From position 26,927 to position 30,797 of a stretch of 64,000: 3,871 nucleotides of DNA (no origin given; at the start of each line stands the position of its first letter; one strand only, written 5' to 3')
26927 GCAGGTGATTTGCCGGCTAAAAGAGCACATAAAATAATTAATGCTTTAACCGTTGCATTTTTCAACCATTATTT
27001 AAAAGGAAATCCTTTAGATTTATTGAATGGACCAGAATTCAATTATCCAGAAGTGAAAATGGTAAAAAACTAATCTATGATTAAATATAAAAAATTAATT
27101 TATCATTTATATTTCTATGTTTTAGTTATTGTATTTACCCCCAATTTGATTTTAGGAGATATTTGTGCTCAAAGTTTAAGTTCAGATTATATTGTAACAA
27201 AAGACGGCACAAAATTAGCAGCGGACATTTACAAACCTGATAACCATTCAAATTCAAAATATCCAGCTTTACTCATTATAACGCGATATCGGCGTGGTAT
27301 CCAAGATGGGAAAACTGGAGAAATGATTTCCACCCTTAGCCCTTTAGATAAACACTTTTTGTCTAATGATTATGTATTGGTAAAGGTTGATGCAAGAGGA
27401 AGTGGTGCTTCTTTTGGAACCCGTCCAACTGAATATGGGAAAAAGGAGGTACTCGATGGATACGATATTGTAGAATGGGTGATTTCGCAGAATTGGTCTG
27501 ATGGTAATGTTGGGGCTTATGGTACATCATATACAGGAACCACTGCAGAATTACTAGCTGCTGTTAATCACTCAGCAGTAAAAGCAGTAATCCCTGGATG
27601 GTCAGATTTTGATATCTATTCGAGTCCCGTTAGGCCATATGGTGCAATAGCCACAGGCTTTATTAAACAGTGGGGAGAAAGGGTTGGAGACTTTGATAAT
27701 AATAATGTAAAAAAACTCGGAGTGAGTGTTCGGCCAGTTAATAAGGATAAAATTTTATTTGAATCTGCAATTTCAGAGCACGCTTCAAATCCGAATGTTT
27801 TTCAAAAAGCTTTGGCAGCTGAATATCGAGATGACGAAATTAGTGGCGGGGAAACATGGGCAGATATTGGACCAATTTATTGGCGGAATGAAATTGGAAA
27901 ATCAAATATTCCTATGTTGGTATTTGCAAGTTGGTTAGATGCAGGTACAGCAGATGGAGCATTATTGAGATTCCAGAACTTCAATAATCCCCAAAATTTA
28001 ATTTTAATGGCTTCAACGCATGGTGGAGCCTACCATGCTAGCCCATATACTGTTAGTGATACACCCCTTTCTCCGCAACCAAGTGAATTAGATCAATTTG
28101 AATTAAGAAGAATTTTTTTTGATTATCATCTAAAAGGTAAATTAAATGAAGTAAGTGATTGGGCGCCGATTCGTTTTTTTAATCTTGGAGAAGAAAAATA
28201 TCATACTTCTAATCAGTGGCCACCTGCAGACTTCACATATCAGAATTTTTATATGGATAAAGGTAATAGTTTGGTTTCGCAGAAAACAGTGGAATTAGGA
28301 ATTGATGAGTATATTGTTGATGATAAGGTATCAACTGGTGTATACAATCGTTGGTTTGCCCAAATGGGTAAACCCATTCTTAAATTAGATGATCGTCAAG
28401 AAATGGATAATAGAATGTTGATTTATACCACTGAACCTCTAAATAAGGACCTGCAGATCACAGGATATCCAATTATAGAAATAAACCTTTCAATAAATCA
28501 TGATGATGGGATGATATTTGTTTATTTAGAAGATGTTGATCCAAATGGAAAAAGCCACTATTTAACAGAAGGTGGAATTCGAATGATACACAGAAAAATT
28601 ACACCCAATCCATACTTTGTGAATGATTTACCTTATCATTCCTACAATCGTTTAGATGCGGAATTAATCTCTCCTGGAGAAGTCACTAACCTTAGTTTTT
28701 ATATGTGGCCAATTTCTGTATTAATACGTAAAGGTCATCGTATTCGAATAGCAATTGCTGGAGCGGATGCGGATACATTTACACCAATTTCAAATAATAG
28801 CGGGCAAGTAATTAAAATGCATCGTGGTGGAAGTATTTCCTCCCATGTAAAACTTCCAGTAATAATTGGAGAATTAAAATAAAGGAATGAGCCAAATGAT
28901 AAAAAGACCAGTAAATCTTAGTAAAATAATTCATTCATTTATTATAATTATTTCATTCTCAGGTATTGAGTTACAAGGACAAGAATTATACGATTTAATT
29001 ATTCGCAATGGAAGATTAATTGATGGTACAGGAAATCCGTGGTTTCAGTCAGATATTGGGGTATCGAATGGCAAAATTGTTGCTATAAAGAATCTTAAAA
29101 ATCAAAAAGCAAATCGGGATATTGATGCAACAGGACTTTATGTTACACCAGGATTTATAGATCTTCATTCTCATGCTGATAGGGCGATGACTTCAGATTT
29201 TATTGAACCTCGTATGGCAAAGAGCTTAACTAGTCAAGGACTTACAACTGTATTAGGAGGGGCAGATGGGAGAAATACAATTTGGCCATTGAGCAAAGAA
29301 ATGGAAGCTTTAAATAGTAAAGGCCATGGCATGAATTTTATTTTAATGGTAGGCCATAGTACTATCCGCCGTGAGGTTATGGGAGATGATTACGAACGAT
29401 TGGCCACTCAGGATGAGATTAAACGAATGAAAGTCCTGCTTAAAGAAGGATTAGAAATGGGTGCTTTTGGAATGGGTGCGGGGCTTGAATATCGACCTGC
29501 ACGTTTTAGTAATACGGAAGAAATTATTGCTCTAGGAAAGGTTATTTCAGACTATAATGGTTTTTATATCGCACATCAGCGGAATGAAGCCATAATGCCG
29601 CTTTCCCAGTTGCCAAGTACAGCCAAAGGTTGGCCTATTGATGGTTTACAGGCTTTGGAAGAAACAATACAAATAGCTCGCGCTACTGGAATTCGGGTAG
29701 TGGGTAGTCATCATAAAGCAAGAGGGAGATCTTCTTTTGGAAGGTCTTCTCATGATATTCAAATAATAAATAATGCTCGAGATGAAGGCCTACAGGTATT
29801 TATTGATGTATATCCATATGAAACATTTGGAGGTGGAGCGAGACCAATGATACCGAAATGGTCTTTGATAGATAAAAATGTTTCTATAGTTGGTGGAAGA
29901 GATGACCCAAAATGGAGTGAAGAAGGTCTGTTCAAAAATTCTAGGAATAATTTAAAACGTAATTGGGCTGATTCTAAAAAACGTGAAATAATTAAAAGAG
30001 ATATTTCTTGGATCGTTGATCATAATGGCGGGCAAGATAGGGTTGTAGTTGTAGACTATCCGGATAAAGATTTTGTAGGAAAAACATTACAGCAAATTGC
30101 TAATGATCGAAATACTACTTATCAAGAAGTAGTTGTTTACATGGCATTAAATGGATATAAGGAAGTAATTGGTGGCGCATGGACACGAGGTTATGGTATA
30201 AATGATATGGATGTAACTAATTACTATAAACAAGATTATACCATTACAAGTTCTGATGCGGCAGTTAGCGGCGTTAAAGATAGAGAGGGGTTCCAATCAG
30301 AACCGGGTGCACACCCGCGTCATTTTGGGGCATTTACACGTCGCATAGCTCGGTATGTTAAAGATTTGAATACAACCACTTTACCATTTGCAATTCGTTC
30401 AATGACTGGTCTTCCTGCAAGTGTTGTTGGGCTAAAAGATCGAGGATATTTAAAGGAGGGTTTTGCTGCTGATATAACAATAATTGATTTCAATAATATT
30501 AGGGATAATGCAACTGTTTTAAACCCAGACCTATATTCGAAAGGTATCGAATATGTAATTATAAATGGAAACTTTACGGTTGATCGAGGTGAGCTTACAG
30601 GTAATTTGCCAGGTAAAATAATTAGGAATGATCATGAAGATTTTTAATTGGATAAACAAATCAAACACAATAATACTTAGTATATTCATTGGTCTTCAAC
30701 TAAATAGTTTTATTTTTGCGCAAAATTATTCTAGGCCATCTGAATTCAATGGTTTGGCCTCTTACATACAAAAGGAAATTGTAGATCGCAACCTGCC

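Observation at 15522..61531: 46-kb co-directional array of exported exopeptidases and amidases between two SusC-like transporters: candidate utilisation locus for D-amino-acid-containing or recalcitrant peptides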

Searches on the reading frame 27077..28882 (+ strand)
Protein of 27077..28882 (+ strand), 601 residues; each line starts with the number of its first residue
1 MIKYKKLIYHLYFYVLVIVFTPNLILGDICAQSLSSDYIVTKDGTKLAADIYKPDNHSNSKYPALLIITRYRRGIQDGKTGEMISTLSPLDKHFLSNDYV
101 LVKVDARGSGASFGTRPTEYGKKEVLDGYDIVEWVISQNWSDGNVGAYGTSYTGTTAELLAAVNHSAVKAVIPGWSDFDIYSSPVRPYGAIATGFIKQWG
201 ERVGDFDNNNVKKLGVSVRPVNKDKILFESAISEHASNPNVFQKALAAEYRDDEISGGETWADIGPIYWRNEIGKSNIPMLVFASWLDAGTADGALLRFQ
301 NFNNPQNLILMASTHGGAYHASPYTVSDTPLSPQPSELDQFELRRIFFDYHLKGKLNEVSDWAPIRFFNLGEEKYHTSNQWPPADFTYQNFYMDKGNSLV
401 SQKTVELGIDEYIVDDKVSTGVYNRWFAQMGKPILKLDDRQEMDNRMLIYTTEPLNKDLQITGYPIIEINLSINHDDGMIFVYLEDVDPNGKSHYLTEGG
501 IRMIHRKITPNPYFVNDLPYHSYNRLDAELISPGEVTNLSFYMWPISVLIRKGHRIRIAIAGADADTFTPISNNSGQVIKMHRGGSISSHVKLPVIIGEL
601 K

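Call 5: search_protein_families(library=pfam, proteins=[window:27077-28882:+], max_evalue=0.00001)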
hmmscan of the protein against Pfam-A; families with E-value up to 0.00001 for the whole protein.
window:27077-28882:+ (601 aa): 2 families
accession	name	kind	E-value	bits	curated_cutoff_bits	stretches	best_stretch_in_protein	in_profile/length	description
PF02129.25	Peptidase_S15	-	3.9e-37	128.8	23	1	43-316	1-261/262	X-Pro dipeptidyl-peptidase (S15 family)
PF08530.16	PepX_C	-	7.4e-31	108.2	22.5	1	357-575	1-191/217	X-Pro dipeptidyl-peptidase C-terminal non-catalytic domain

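Call 20: search_protein_families(library=ncbifam, proteins=[window:27077-28882:+], max_evalue=1e-10)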
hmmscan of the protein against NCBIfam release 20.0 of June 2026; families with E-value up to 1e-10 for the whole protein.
window:27077-28882:+ (601 aa): 2 families
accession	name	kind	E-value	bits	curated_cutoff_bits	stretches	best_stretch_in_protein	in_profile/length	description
TIGR00976.1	CocE_NonD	subfamily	7.6e-93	312.4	66.3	1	40-596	2-548/550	CocE/NonD family hydrolase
NF003780.0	PRK05371.1-1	subfamily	1.3e-18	66.8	642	0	347-598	366-585/594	Xaa-Pro dipeptidyl-peptidase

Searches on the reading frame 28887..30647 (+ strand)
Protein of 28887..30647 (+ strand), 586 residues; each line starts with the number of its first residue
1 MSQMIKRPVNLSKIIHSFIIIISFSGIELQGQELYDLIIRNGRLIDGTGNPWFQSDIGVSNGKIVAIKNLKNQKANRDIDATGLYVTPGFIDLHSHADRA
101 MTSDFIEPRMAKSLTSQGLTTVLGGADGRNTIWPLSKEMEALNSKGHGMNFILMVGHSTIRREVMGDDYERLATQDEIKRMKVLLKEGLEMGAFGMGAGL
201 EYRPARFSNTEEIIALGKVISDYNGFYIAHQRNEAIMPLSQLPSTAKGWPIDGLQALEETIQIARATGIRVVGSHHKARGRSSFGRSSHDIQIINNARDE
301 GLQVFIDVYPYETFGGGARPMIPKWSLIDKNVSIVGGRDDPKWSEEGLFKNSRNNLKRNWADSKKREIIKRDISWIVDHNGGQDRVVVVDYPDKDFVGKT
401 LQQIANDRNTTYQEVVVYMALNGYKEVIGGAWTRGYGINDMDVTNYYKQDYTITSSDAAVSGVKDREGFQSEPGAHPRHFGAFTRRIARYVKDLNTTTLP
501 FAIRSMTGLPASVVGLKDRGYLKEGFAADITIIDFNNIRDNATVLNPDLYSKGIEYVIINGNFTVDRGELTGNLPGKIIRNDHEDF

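Call 5: search_protein_families(library=pfam, proteins=[window:28887-30647:+], max_evalue=0.00001)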
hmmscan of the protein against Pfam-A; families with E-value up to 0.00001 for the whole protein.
window:28887-30647:+ (586 aa): 2 families
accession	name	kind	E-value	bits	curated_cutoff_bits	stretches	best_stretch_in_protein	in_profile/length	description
PF07969.17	Amidohydro_3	-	4.1e-23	83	29.7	2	471-564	378-471/472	Amidohydrolase family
PF01979.26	Amidohydro_1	-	6.7e-10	39.2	25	0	502-562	286-343/345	Amidohydrolase family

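Call 20: search_protein_families(library=ncbifam, proteins=[window:28887-30647:+], max_evalue=1e-10)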
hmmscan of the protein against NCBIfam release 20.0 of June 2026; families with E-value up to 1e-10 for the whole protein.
window:28887-30647:+ (586 aa): 19 families
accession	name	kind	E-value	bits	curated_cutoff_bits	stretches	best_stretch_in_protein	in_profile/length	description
NF006560.0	PRK09061.1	subfamily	1.5e-53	181.9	340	2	26-313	17-294/517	amidohydrolase family protein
NF006689.0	PRK09237.1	equivalog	1.5e-21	76.5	371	1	35-139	3-107/383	amidohydrolase/deacetylase family metallohydrolase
NF009060.0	PRK12394.1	equivalog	2.3e-16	59.6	442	1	35-125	3-91/381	metallo-dependent hydrolase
NF004839.0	PRK06189.1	equivalog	3.7e-16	58.8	631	1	34-102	2-68/451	allantoinase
NF005791.0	PRK07627.1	equivalog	4.3e-16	58.9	442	0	37-96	3-63/425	dihydroorotase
NF006559.0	PRK09060.1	equivalog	8.9e-16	57.2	482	1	33-97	3-65/444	dihydroorotase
NF009941.0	PRK13404.1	subfamily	5.8e-14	51.6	647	1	34-125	3-88/478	dihydropyrimidinase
NF006839.0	PRK09357.1-4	equivalog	7e-14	51.3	576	0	37-136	2-102/422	dihydroorotase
NF006845.0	PRK09357.2-6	equivalog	3.2e-13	49.2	728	1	37-98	3-65/428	dihydroorotase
TIGR00857.1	pyrC_multi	subfamily_domain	3.5e-13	49.3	279.05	0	54-97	5-48/412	dihydroorotase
TIGR03121.1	one_C_dehyd_A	equivalog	5e-13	48.1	392.75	0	37-97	2-62/556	formylmethanofuran dehydrogenase subunit A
TIGR03583.1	EF_0837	hypoth_equivalog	9.4e-13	47.9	432.15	0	35-143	1-104/365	amidohydrolase/deacetylase family metallohydrolase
NF011990.0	PRK15446.2-6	subfamily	2.3e-12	46.4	233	0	54-114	19-79/390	alpha-D-ribose 1-methylphosphonate 5-triphosphate diphosphatase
NF006837.0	PRK09357.1-2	equivalog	2.5e-12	46.1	575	0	38-98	4-64/428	dihydroorotase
TIGR02318.1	phosphono_phnM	equivalog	2.8e-12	46.3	390.55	0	54-109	15-65/376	phosphonate metabolism protein PhnM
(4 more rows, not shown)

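Call 23: search_solved_structures(query=window:28887-30647:+, max_evalue=0.00001)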
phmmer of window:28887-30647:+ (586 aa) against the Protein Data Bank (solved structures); distinct sequences matched with E-value up to 0.00001: 20.
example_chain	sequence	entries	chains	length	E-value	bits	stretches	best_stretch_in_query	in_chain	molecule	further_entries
1m7j_A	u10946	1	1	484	3.5e-54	187.9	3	136-312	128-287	D-aminoacylase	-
1rjp_A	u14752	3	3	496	3.5e-54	187.9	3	136-312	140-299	D-aminoacylase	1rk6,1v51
1rjq_A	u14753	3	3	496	5.6e-54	187.2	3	136-312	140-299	D-aminoacylase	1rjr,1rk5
3gip_A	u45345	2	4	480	1.8e-53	185.6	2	30-344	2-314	N-acyl-D-glutamate deacylase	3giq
1v4y_A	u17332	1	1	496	7.6e-53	183.5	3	136-312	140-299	D-aminoacylase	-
9g5m_A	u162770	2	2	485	5.4e-47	164.2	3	140-313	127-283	Amidohydrolase family protein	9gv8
9kb1_A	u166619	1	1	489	1e-41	146.8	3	466-565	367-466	PpOngB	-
9kb3_A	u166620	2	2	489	2.1e-41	145.7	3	467-565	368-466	Carbohydrate de-N-acetylated protein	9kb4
4bjh_A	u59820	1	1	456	7.9e-09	38.2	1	34-122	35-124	DIHYDROOROTASE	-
1xrf_A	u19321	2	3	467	8.4e-09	38.1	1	34-122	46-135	Dihydroorotase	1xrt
6gde_A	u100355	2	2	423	1.1e-08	37.7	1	36-122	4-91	Dihydroorotase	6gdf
3d6n_A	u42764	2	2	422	1.2e-08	37.6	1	36-122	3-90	Dihydroorotase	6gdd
8je0_A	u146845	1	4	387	5.8e-08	35.3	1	35-121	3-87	Amidase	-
3nqb_A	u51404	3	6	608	4.4e-07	32.4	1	30-123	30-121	Adenine deaminase 2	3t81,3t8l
2fty_A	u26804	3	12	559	6.1e-07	32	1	34-123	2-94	dihydropyrimidinase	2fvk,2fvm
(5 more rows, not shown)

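Call 64: search_solved_structures(query=window:28887-30647:+, max_evalue=1e-40, show_alignments=4)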
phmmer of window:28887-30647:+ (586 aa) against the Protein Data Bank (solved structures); distinct sequences matched with E-value up to 1e-40: 8.
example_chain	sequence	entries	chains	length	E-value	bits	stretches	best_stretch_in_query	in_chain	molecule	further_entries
1m7j_A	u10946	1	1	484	3.5e-54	187.9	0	136-312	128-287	D-aminoacylase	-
1rjp_A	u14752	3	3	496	3.5e-54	187.9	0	136-312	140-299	D-aminoacylase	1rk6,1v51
1rjq_A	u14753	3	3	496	5.6e-54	187.2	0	136-312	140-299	D-aminoacylase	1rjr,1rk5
3gip_A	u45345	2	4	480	1.8e-53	185.6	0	30-344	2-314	N-acyl-D-glutamate deacylase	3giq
1v4y_A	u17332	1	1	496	7.6e-53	183.5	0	136-312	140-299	D-aminoacylase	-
9g5m_A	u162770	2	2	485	5.4e-47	164.2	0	140-313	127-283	Amidohydrolase family protein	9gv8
9kb1_A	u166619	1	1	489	1e-41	146.8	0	466-565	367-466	PpOngB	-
9kb3_A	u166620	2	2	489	2.1e-41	145.7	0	467-565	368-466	Carbohydrate de-N-acetylated protein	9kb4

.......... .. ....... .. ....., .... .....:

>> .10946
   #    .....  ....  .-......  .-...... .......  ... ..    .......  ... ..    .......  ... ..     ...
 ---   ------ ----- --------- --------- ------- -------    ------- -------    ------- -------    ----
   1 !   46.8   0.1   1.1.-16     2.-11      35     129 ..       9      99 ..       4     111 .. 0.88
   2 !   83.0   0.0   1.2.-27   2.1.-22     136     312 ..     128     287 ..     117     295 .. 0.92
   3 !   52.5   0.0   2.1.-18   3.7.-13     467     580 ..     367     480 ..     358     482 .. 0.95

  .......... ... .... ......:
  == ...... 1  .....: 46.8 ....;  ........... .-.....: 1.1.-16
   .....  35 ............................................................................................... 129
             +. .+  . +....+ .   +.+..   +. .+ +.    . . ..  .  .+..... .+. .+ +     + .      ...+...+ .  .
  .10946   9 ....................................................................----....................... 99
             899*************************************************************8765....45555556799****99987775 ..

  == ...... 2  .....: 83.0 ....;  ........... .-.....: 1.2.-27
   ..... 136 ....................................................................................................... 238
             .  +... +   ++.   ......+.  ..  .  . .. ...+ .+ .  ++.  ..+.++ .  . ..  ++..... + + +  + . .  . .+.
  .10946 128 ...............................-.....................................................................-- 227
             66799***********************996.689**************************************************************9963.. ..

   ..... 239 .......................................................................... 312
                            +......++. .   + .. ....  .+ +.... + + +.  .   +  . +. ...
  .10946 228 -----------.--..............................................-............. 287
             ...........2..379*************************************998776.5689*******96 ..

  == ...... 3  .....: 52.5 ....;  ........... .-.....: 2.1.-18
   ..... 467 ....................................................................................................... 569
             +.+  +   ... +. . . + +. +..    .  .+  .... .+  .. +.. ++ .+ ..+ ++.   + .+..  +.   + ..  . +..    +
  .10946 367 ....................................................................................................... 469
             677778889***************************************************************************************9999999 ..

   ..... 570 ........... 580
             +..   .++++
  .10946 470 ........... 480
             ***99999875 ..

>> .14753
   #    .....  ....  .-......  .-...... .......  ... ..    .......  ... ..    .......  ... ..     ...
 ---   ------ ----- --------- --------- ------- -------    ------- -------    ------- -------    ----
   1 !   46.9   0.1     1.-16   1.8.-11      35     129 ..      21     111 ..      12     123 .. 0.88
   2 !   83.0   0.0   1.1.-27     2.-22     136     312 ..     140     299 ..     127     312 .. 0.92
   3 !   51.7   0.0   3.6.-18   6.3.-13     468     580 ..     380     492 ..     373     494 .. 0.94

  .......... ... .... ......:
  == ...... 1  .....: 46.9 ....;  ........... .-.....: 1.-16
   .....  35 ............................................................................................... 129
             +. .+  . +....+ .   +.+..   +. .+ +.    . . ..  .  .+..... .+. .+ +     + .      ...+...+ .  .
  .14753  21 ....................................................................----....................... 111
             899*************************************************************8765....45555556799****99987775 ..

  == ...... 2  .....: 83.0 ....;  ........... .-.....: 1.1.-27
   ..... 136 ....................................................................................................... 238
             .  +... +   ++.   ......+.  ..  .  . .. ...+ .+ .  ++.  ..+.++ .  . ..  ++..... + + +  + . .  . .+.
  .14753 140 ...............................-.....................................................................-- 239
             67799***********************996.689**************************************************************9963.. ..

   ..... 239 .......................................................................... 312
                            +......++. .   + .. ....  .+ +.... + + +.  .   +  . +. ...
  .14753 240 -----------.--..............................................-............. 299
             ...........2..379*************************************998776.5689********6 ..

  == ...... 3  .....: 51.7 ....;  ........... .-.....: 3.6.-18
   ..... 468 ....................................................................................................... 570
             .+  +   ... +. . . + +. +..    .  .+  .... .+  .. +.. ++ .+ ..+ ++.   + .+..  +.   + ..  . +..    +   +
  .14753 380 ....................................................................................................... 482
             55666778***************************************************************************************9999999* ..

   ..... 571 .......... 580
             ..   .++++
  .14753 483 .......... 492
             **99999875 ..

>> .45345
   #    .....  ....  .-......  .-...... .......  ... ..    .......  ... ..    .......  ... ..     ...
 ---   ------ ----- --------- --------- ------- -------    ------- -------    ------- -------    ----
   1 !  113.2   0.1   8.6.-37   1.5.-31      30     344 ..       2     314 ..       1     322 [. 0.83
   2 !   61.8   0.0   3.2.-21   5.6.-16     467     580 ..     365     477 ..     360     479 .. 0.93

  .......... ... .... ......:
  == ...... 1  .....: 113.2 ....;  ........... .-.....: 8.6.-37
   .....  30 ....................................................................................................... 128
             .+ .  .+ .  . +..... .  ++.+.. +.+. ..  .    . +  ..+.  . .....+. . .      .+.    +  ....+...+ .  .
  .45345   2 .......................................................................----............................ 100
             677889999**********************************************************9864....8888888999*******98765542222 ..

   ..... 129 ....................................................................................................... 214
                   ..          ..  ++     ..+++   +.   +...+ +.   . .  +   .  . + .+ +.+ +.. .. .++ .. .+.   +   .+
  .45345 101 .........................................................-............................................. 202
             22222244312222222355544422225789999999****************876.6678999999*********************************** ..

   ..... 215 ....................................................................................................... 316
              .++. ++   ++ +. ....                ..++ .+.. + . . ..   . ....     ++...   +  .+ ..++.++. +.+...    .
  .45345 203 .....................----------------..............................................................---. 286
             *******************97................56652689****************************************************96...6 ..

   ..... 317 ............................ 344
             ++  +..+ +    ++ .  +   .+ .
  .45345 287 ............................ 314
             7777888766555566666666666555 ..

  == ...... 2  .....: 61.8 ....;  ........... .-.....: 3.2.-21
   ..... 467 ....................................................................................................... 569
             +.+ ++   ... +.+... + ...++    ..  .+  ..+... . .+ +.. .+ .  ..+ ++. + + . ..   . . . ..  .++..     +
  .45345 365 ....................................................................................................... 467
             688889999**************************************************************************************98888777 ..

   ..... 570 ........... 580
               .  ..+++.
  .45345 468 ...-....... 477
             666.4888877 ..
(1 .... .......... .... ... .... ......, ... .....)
